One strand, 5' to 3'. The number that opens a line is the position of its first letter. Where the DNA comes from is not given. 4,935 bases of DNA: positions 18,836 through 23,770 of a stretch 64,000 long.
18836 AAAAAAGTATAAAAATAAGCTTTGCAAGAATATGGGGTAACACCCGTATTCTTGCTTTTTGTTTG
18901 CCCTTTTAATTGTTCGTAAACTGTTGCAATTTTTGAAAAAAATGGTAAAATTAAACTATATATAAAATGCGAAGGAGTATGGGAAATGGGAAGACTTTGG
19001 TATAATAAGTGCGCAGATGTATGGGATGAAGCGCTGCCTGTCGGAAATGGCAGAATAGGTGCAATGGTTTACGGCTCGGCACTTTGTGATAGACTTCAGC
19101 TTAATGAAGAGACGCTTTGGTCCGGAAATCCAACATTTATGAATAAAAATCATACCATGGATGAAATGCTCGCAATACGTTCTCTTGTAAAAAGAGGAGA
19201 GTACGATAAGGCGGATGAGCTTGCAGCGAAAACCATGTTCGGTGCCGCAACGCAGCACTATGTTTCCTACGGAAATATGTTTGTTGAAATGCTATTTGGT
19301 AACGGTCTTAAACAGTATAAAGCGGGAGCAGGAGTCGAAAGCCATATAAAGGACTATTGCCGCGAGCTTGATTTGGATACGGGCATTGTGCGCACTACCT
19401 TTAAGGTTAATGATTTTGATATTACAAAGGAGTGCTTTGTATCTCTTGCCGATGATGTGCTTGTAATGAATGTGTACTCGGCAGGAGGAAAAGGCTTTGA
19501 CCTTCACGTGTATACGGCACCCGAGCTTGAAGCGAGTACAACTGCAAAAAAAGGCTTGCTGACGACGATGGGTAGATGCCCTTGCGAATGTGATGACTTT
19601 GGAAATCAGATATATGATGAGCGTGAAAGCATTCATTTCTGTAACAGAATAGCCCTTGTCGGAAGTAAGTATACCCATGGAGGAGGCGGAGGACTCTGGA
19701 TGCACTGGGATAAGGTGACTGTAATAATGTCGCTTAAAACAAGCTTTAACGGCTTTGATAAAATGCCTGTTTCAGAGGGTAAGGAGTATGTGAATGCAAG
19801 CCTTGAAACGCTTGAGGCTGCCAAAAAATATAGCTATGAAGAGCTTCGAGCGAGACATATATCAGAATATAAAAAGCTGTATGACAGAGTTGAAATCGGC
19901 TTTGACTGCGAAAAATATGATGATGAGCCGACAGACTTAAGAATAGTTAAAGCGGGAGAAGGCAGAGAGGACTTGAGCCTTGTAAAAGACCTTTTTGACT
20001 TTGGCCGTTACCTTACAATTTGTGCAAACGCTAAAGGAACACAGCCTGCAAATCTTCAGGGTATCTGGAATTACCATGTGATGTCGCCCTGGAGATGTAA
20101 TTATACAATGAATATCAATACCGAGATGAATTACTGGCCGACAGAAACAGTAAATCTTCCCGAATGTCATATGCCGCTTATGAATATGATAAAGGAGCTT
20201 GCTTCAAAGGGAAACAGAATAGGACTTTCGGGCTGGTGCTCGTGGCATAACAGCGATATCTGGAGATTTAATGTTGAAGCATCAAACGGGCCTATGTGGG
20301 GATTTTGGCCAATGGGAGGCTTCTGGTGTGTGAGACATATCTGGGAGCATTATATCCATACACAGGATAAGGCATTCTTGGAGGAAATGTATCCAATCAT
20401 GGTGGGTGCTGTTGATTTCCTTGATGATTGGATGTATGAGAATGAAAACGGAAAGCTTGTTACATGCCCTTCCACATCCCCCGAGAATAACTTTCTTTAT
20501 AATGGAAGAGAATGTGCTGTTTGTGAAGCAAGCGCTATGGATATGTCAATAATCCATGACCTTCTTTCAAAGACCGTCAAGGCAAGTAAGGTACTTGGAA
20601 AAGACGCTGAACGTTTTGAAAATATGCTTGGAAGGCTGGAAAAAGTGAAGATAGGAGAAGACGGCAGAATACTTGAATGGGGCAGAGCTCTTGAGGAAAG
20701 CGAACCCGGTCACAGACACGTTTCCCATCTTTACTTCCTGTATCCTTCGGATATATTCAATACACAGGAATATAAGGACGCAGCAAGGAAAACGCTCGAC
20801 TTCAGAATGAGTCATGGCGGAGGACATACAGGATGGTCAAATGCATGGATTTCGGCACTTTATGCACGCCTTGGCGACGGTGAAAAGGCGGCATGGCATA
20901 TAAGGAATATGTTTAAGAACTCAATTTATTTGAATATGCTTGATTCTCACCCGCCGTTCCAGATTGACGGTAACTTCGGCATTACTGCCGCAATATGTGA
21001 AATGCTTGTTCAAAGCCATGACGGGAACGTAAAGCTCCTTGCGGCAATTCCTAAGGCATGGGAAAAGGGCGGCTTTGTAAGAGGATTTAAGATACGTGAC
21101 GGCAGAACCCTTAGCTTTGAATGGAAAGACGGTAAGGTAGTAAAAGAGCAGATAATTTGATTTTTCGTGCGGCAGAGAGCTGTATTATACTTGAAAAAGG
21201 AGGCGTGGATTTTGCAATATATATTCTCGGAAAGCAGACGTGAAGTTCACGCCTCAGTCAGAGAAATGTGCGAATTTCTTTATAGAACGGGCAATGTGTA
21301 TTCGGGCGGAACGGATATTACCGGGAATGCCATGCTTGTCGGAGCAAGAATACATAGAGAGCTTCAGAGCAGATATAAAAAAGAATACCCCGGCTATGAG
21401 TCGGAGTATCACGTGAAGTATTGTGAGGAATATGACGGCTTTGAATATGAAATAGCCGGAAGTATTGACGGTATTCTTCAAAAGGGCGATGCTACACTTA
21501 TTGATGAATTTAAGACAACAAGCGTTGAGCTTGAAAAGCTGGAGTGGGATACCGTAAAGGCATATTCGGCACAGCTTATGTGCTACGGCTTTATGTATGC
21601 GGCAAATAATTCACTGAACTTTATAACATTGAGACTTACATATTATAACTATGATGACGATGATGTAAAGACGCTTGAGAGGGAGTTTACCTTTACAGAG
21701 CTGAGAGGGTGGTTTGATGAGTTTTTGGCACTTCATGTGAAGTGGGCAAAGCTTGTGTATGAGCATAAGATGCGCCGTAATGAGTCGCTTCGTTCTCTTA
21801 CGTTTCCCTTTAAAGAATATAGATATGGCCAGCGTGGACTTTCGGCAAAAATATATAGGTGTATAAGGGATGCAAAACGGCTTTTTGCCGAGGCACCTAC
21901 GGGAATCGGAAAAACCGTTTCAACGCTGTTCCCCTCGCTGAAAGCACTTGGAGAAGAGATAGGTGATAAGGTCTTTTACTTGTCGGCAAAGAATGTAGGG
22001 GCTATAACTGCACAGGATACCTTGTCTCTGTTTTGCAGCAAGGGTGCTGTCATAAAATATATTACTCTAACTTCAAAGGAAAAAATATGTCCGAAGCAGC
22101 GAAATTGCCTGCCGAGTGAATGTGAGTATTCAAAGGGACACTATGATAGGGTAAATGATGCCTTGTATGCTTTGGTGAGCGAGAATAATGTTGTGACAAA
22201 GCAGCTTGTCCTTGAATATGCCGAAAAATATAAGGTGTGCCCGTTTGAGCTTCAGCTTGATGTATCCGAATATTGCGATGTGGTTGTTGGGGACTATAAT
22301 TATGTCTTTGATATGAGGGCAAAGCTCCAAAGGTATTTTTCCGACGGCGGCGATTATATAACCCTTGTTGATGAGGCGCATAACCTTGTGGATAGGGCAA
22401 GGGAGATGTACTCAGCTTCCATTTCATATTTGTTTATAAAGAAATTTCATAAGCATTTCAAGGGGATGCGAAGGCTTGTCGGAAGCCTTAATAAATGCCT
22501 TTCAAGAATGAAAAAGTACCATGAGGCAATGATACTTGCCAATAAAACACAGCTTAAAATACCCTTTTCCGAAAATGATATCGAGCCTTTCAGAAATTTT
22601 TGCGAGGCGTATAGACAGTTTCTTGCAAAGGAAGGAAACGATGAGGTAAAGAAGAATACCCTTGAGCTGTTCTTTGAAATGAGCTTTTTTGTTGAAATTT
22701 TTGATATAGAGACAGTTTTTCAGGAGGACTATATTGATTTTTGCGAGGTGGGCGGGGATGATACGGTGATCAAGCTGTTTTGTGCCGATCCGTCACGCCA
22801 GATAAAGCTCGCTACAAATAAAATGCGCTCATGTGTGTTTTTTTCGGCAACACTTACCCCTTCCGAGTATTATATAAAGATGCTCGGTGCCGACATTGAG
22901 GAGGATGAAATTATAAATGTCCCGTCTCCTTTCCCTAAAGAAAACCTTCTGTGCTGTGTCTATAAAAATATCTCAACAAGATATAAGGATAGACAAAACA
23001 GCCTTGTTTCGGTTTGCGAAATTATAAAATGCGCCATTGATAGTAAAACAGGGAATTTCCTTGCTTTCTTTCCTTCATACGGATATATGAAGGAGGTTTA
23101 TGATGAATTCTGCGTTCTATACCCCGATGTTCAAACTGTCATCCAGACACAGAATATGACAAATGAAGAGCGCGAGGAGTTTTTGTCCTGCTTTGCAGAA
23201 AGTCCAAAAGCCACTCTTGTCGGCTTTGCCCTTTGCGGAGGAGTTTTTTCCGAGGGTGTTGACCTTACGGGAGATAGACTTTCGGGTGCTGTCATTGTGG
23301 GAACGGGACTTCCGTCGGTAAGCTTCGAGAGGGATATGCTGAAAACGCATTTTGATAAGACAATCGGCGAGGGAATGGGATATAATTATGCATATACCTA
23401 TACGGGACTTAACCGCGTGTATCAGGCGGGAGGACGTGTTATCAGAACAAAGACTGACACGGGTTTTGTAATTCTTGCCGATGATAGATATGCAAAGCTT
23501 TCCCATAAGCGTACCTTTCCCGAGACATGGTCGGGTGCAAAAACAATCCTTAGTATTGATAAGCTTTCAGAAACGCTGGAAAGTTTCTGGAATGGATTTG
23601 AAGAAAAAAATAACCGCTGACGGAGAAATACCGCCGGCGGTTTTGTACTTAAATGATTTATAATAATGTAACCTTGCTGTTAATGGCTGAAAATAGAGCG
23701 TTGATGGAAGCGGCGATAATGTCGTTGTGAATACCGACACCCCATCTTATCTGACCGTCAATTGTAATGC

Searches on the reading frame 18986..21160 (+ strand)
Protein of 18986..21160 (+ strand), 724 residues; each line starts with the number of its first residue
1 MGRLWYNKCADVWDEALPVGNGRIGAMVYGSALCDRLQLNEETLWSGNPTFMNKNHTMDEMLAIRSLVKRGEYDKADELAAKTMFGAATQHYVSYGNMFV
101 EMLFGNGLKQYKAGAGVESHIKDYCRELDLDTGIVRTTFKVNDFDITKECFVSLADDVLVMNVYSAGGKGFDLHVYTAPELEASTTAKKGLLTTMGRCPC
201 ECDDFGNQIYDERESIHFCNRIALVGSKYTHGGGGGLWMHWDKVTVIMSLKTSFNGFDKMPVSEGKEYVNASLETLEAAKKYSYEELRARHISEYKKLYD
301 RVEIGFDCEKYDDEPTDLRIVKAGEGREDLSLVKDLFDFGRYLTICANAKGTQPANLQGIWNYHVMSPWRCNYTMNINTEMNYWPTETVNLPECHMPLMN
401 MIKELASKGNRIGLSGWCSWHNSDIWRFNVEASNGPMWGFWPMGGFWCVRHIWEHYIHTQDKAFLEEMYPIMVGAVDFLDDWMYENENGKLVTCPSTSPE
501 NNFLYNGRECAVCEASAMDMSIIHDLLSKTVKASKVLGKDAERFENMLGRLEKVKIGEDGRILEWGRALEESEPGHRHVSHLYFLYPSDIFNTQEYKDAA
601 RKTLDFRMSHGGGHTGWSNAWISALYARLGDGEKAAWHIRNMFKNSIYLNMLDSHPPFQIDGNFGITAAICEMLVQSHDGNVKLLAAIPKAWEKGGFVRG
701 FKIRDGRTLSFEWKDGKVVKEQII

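Call 70: search_protein_families(library=pfam, proteins=[window:18986-21160:+], max_evalue=0.0001)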
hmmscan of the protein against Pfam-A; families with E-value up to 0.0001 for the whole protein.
window:18986-21160:+ (724 aa): 3 families
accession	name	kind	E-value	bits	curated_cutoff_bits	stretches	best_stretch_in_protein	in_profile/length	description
PF22124.2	Glyco_hydro_95_cat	-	8.6e-144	479.9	27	1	283-674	1-408/408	Glycosyl hydrolase family 95 catalytic domain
PF14498.12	Glyco_hyd_65N_2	-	7.2e-49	167.3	27.7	1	4-255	1-232/234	Glycosyl hydrolase family 65, N-terminal domain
PF21307.2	Glyco_hydro_95_C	-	2.1e-09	38.2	27.6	1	676-723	1-47/94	Glycoside hydrolase family 95, C-terminal domain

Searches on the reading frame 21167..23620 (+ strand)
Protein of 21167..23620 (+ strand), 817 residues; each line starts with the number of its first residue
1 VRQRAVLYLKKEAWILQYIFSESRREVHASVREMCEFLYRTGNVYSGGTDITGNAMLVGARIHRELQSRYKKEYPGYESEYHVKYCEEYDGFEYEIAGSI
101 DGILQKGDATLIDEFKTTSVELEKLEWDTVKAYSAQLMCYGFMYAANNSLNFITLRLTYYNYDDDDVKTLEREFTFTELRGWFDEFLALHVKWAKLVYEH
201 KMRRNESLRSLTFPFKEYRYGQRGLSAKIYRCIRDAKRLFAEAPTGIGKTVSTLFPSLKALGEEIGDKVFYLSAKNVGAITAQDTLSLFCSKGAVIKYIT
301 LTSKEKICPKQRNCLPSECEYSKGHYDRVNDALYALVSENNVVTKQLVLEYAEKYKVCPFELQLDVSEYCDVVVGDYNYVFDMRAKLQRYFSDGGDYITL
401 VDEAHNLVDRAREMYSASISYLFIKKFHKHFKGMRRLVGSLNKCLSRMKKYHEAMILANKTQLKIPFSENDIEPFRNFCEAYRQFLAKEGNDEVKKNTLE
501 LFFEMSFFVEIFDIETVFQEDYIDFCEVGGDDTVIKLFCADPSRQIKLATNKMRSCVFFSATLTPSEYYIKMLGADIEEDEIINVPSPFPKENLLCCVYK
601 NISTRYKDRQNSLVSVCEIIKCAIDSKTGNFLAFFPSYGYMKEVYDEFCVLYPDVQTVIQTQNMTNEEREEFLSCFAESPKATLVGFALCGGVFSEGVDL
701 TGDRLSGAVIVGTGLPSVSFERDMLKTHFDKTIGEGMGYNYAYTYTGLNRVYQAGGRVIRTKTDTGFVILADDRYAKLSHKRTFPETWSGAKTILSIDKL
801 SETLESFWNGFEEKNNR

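Call 70: search_protein_families(library=pfam, proteins=[window:21167-23620:+], max_evalue=0.0001)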
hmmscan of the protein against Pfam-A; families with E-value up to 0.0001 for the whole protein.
window:21167-23620:+ (817 aa): 5 families
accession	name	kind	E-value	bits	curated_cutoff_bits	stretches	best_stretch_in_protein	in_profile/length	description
PF13307.12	Helicase_C_2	-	4.7e-36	124.8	25.3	1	624-789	5-168/170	Helicase C-terminal domain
PF06733.21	DEAD_2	-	2.7e-13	50.4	21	1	289-420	39-168/172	DEAD_2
PF06777.17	HBB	-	3e-09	37.2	30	1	519-608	106-190/190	Helical and beta-bridge domain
PF00270.35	DEAD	-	2.9e-07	30.8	26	0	229-306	7-84/167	DEAD/DEAH box helicase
PF12705.13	PDDEXK_1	-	3.6e-05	24.3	22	1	69-184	107-215/247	PD-(D/E)XK nuclease superfamily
